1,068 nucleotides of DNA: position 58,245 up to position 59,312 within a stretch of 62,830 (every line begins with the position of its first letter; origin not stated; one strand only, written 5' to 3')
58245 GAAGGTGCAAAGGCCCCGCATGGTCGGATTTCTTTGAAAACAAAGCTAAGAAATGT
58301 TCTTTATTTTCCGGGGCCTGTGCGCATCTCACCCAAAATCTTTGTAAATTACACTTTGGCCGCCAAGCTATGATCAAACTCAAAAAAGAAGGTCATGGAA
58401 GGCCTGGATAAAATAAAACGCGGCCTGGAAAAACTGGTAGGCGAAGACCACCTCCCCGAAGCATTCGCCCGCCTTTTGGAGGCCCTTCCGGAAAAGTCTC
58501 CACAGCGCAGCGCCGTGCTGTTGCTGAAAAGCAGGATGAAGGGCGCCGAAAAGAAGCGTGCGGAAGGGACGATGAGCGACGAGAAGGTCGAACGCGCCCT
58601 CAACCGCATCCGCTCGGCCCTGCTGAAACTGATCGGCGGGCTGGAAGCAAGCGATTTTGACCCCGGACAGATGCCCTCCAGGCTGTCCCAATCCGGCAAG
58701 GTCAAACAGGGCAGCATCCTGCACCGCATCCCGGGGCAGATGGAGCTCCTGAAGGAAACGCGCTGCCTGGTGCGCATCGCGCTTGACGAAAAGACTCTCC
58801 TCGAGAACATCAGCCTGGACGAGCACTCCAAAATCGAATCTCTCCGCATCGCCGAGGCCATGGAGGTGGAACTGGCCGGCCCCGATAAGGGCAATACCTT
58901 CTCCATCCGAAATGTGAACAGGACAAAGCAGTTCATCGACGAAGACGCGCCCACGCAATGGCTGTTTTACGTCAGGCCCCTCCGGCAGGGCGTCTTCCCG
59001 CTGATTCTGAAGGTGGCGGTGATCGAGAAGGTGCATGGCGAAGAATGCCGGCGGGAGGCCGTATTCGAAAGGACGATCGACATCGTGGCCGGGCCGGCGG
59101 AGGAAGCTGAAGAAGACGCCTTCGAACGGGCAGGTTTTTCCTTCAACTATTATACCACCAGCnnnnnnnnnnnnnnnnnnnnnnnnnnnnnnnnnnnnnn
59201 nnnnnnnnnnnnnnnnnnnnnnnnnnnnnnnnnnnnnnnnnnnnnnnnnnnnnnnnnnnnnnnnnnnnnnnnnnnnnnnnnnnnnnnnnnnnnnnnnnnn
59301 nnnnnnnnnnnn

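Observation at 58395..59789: GTPase-less EF-Tu (domains II+III only) fused to a helical adaptor-like head and a beta-rich middle domain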

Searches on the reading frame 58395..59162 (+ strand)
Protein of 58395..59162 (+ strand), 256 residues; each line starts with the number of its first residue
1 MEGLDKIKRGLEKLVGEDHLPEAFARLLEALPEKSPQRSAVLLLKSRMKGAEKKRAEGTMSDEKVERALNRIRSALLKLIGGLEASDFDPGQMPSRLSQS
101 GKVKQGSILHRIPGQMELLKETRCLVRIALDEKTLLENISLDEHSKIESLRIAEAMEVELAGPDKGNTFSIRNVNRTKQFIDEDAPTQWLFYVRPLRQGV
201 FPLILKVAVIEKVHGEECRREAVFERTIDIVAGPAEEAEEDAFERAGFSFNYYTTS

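Call 21: find_homologous_proteins(query=window:58395-59162:+, max_evalue=0.001)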
Query seq(256 aa) (256 aa): 4 proteins with E <= 0.001 among 1669 candidates.
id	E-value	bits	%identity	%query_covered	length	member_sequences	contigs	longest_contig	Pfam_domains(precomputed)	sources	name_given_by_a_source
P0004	4.1e-55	205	42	97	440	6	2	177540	PF19964.6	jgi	jgi:hypothetical protein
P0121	8.9e-54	201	41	97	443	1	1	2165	PF19964.6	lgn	-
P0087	4.6e-48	182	43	94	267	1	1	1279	PF19964.6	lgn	-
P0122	2.2e-45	173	42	90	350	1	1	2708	PF19964.6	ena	-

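Call 30: search_protein_representatives(protein=window:58395-59162:+)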
Query: 256 residues. Proteins with E-value up to 0.001 (for the whole library): 934; up to 1e-10: 603; up to 1e-30: 216. The best 150 are listed.
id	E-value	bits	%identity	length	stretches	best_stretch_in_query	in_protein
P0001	3.3e-151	518.0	96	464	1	1-256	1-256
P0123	1.4e-60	221.4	45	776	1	9-252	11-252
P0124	5.0e-56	206.5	44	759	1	1-256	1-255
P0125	1.0e-54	202.2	41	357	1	18-251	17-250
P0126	1.4e-54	201.8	43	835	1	2-254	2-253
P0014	2.3e-52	194.5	42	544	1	4-250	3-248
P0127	2.7e-51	191.0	45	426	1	4-250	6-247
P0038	7.1e-51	189.6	45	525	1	18-239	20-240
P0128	3.7e-50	187.3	44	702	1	2-250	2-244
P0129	3.9e-50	187.2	44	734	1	3-256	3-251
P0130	5.0e-50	186.9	42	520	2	4-228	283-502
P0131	1.4e-49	185.4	41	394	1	5-255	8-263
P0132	1.7e-49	185.1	42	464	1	3-237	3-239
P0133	2.3e-49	184.7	41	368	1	4-251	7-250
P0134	1.2e-48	182.3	38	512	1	4-256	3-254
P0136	2.7e-48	181.2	41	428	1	5-252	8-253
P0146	1.1e-46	175.8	41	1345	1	20-254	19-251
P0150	7.6e-46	173.2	41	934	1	26-250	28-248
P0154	2.3e-45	171.6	39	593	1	6-240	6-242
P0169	1.4e-43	165.8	39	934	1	8-252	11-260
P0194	2.9e-41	158.2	38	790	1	2-233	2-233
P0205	1.1e-40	156.2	36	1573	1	19-247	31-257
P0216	1.0e-39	153.1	36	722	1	18-254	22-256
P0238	4.3e-38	147.8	42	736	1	23-235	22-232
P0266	1.5e-35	139.5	36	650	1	2-243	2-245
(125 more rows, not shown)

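Call 35: search_protein_families(library=pfam, alignment_id=A1, max_evalue=0.001)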
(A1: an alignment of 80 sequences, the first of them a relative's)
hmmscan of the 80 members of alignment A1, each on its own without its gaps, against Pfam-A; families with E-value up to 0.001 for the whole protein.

A. member 1, P0123 (776 aa): 3 families
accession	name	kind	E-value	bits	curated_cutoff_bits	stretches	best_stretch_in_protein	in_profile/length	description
PF09603.15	Fib_succ_major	-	5.7e-22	79.3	33.9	1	621-775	2-187/187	Fibrobacter succinogenes major domain (Fib_succ_major)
PF19964.5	EAD11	-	1.4e-16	60.7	26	1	10-85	3-79/80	Effector-associated domain 11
PF07603.17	Lcl_C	-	3.2e-06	27.9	34.9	1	620-774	5-116/117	Lcl C-terminal domain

B. families by the number of members that match (of 80 scanned): 18 families
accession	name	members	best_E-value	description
PF19964.5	EAD11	80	2.8e-36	Effector-associated domain 11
PF03781.23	FGE-sulfatase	22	5.3e-62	Sulfatase-modifying factor enzyme 1-like domain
PF09603.15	Fib_succ_major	10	3.7e-24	Fibrobacter succinogenes major domain (Fib_succ_major)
PF07603.17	Lcl_C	6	2.1e-07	Lcl C-terminal domain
PF03544.19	TonB_C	3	2.5e-13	Gram-negative bacterial TonB protein C-terminal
PF01471.23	PG_binding_1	3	2.8e-06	Putative peptidoglycan binding domain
PF07610.17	DUF1573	1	3.6e-28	Protein of unknown function (DUF1573)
PF17963.7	Big_9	1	8e-25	Bacterial Ig domain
PF17892.7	Cadherin_5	1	4.7e-15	Cadherin-like domain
PF22544.2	HYDIN_VesB_CFA65-like_Ig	1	7.9e-14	HYDIN/CFA65/VesB-like, Ig-like domain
PF17803.7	Cadherin_4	1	1.6e-12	Bacterial cadherin-like domain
PF19076.6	CshA_repeat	1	5.7e-06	Surface adhesin CshA repetitive domain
PF13525.12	YfiO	1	5.9e-05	Outer membrane lipoprotein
PF00498.31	FHA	1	0.0001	FHA domain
PF05120.17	GvpG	1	0.00013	Gas vesicle protein G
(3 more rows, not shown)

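Call 36: search_protein_families(library=pfam, alignment_id=A2, max_evalue=0.001)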
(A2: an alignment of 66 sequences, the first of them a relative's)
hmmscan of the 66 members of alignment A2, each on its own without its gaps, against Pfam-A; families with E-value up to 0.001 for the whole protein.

A. member 1, P0203 (484 aa): 1 family
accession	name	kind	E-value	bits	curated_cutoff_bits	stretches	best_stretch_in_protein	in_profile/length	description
PF19964.5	EAD11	-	1.1e-14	54.6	26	1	7-84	2-80/80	Effector-associated domain 11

B. families by the number of members that match (of 66 scanned): 18 families
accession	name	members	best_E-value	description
PF19964.5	EAD11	66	1e-22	Effector-associated domain 11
PF03781.23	FGE-sulfatase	13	2.4e-63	Sulfatase-modifying factor enzyme 1-like domain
PF03544.19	TonB_C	9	1.8e-17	Gram-negative bacterial TonB protein C-terminal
PF09603.15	Fib_succ_major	8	8.5e-23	Fibrobacter succinogenes major domain (Fib_succ_major)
PF07603.17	Lcl_C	3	7.5e-07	Lcl C-terminal domain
PF13525.12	YfiO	3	1.7e-05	Outer membrane lipoprotein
PF13676.11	TIR_2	1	9.5e-17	TIR domain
PF07719.23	TPR_2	1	1.1e-09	Tetratricopeptide repeat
PF17874.7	TPR_MalT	1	2.2e-09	MalT-like TPR region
PF13620.12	CarboxypepD_reg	1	2.2e-08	Carboxypeptidase regulatory-like domain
PF13424.12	TPR_12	1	2.9e-08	Tetratricopeptide repeat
PF13181.12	TPR_8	1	9.4e-08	Tetratricopeptide repeat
PF13715.12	CarbopepD_reg_2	1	4.8e-07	CarboxypepD_reg-like domain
PF02412.23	TSP_3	1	1.2e-06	Thrombospondin type 3 repeat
PF13374.12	TPR_10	1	5.2e-06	Tetratricopeptide repeat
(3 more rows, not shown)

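Call 63: find_related_loci(query=A6, collection=genome_contigs, flank=8000)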
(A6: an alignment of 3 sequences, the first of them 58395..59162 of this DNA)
Query A6 (256 aa) in genome_contigs; peptide patterns used: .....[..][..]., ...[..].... (x = any residue, [..] = any of these).
217 stretches matched a pattern; 1 encode a relative of the query (tblastn E <= 1e-3); 1 distinct loci.
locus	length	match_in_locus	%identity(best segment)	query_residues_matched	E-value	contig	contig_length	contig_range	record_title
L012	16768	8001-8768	68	1-256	5e-110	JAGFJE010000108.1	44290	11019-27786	MAG: Phaeodactylibacter sp. isolate mag.15 k127_2425714, whole genome shotgun sequence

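Call 71: search_dna_similar(query=window:58395-59162:+, collection=plasmids, mode=protein, max_evalue=0.01, max_rows=30)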
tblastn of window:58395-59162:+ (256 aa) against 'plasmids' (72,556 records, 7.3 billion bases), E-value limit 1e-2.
No match.

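Call 86: search_protein_families(library=pfam, proteins=[P0129, P0134, P0136, P0154, P0169, P0194, P0205, P0216, P0238, P0266], max_evalue=0.001)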
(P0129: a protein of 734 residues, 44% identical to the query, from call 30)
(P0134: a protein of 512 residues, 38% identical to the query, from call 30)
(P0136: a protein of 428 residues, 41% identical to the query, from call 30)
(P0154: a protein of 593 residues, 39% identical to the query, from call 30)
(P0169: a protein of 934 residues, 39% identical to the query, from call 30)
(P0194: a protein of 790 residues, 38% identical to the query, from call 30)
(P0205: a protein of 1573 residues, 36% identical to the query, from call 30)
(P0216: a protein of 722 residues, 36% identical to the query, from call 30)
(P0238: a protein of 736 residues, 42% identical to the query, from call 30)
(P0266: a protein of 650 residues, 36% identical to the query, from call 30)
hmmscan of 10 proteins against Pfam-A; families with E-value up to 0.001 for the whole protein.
P0129 (734 aa): 2 families
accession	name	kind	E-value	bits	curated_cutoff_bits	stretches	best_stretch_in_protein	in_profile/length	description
PF03781.23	FGE-sulfatase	-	1.5e-56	192.4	23.3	1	489-732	3-255/255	Sulfatase-modifying factor enzyme 1-like domain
PF19964.5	EAD11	-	2.3e-16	59.9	26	1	9-82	4-79/80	Effector-associated domain 11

P0134 (512 aa): 1 family
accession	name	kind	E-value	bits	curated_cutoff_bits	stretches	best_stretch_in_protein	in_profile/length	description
PF19964.5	EAD11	-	2.8e-12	46.9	26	1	5-79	1-76/80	Effector-associated domain 11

P0136 (428 aa): 2 families
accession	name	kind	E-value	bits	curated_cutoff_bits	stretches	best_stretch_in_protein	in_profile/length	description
PF19964.5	EAD11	-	2.5e-12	47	26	1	10-86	2-80/80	Effector-associated domain 11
PF00498.31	FHA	-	0.0001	23.1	20.7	1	376-420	18-67/67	FHA domain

P0154 (593 aa): 1 family
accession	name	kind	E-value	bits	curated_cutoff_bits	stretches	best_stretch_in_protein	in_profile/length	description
PF19964.5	EAD11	-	6.7e-11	42.4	26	1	12-86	6-80/80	Effector-associated domain 11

P0169 (934 aa): 2 families
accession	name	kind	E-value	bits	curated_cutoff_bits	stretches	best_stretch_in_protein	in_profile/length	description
PF03781.23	FGE-sulfatase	-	1.1e-42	146.9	23.3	1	698-933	7-255/255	Sulfatase-modifying factor enzyme 1-like domain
PF19964.5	EAD11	-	1.8e-11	44.2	26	1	13-88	5-79/80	Effector-associated domain 11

P0194 (790 aa): 7 families
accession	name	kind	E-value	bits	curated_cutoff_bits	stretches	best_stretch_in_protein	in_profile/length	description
PF17963.7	Big_9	-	8e-25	88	23.6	2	518-611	3-89/89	Bacterial Ig domain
PF17892.7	Cadherin_5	-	4.7e-15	55.6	26.5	1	532-613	18-98/98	Cadherin-like domain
PF17803.7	Cadherin_4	-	1.6e-12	48.2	25.1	1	508-579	2-71/71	Bacterial cadherin-like domain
PF09603.15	Fib_succ_major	-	1.8e-11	45.1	33.9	1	638-790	7-187/187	Fibrobacter succinogenes major domain (Fib_succ_major)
PF19964.5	EAD11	-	1.6e-08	34.9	26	1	7-84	2-80/80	Effector-associated domain 11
PF19076.6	CshA_repeat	-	5.7e-06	27.4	27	0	565-612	56-103/103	Surface adhesin CshA repetitive domain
PF07603.17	Lcl_C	-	0.00039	21.1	34.9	1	665-790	18-117/117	Lcl C-terminal domain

P0205 (1573 aa): 3 families
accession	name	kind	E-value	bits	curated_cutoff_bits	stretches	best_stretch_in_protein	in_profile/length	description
PF19964.5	EAD11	-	7.1e-14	52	26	1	21-96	3-80/80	Effector-associated domain 11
PF07603.17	Lcl_C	-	3e-06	27.9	34.9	1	1439-1571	17-117/117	Lcl C-terminal domain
PF09603.15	Fib_succ_major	-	0.00026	21.7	33.9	0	1445-1571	50-187/187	Fibrobacter succinogenes major domain (Fib_succ_major)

P0216 (722 aa): 2 families
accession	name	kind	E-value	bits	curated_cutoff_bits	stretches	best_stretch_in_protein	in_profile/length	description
PF03781.23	FGE-sulfatase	-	6e-51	174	23.3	1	476-718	2-255/255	Sulfatase-modifying factor enzyme 1-like domain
PF19964.5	EAD11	-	9.1e-10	38.8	26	1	12-88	2-80/80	Effector-associated domain 11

P0238 (736 aa): 3 families
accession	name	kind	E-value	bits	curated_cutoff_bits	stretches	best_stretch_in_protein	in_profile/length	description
PF09603.15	Fib_succ_major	-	6.2e-16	59.6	33.9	1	584-734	7-186/187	Fibrobacter succinogenes major domain (Fib_succ_major)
PF19964.5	EAD11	-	4.3e-13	49.5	26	1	7-83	2-80/80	Effector-associated domain 11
PF13525.12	YfiO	-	1.7e-05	25.2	25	0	410-454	95-138/203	Outer membrane lipoprotein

P0266 (650 aa): 5 families
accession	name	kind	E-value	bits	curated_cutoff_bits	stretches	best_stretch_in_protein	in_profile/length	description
PF19964.5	EAD11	-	1.7e-09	37.9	26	1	7-84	2-80/80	Effector-associated domain 11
PF13620.12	CarboxypepD_reg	-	2.2e-08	34.8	32.3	1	531-594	3-64/82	Carboxypeptidase regulatory-like domain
PF13715.12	CarbopepD_reg_2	-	4.8e-07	30.1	32.2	1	531-601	2-67/88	CarboxypepD_reg-like domain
PF13525.12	YfiO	-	0.00014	22.1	25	0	314-408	25-114/203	Outer membrane lipoprotein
PF13432.12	TPR_16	-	0.00029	21.7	32.7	1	314-364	17-64/65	Tetratricopeptide repeat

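Call 87: find_encoding_contigs(protein=P0146, flank=8000, max_places=2)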
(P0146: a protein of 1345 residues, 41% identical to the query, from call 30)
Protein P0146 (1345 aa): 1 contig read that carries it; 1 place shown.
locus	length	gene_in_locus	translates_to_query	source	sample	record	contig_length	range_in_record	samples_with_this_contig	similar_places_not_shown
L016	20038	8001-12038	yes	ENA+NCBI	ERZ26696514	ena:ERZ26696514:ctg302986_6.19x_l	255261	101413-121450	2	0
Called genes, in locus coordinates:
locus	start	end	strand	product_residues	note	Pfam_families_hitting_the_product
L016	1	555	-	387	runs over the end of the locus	PF01642:MM_CoA_mutase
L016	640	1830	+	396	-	PF00266:Aminotran_5, PF01041:DegT_DnrJ_EryC1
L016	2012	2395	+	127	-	PF01521:Fe-S_biosyn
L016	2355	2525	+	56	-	-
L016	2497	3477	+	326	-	PF13439:Glyco_transf_4, PF13579:Glyco_trans_4_4, PF20706:GT4-conflict, PF00534:Glycos_transf_1, PF13692:Glyco_trans_1_4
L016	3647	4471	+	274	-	PF00950:ABC-3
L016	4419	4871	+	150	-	PF02742:Fe_dep_repr_C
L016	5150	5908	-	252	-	PF00795:CN_hydrolase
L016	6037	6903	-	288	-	-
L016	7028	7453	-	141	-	PF01592:NifU_N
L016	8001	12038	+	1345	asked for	PF19964:EAD11, PF07603:Lcl_C (weak), PF09603:Fib_succ_major (weak)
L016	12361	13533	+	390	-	PF12804:NTP_transf_3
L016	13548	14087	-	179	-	PF13302:Acetyltransf_3, PF13420:Acetyltransf_4 (weak), PF00583:Acetyltransf_1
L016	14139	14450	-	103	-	-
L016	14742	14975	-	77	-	-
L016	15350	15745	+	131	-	PF11680:DUF3276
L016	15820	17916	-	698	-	-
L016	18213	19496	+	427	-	-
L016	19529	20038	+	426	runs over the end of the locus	-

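Call 88: find_encoding_contigs(protein=P0150, flank=8000, max_places=2)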
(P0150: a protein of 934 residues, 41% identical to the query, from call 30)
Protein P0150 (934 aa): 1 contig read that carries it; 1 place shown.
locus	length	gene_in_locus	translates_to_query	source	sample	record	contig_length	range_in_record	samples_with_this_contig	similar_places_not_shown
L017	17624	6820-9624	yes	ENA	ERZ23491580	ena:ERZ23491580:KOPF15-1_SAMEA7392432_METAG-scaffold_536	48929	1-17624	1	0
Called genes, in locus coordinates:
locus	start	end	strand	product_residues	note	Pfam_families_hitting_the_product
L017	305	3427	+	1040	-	PF02837:Glyco_hydro_2_N, PF22666:Glyco_hydro_2_N2 (weak), PF00703:Glyco_hydro_2, PF02836:Glyco_hydro_2_C, PF16353:LacZ_4, PF02929:Bgal_small_N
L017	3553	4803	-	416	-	PF00388:PI-PLC-X, PF26146:PI-PLC_X (weak)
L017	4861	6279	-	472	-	PF00149:Metallophos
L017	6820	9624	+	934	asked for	PF19964:EAD11, PF03781:FGE-sulfatase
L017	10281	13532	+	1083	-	-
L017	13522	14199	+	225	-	-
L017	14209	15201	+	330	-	PF18174:HU-CCDC81_bac_1, PF00216:Bac_DNA_binding (weak), PF18175:HU-CCDC81_bac_2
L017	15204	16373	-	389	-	PF10282:Lactonase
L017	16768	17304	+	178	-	PF12867:DinB_2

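Call 99: find_related_loci(query=A6, collection=metagenome_contigs, flank=10000)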
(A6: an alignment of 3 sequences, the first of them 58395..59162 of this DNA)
Query A6 (256 aa) in metagenome_contigs; peptide patterns used: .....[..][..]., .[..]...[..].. (x = any residue, [..] = any of these).
600 stretches matched a pattern, but none encodes a relative of the query by tblastn (E <= 1e-3).
